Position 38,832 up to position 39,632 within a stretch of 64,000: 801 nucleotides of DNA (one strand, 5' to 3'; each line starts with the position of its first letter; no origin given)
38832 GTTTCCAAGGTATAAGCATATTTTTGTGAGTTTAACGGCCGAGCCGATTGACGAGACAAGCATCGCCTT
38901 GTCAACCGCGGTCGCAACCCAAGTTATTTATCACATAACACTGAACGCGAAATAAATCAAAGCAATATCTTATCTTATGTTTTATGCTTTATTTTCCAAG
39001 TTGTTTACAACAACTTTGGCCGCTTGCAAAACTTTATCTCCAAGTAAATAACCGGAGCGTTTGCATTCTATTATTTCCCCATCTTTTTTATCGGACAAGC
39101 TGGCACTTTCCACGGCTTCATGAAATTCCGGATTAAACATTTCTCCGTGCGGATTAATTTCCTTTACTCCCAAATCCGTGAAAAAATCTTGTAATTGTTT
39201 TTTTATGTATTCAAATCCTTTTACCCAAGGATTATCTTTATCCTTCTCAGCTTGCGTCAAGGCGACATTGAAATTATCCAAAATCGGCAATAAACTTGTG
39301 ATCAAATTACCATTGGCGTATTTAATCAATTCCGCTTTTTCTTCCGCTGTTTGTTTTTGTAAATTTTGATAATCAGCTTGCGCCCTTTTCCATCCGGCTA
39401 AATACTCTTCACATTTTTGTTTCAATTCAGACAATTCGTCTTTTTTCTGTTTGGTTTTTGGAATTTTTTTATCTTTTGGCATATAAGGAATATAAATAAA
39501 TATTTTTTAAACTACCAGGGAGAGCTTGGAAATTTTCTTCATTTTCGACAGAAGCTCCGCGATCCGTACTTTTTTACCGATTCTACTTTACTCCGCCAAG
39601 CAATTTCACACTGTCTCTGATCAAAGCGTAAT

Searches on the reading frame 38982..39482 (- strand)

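Call 49: search_protein_families(library=pfam, proteins=[window:38982-39482:-], max_evalue=0.00001)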
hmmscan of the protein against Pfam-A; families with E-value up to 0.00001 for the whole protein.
window:38982-39482:- (166 aa): 1 family
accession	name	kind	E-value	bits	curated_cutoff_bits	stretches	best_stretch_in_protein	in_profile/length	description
PF01025.24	GrpE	-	7.8e-44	149.7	25.8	1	6-160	9-164/165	GrpE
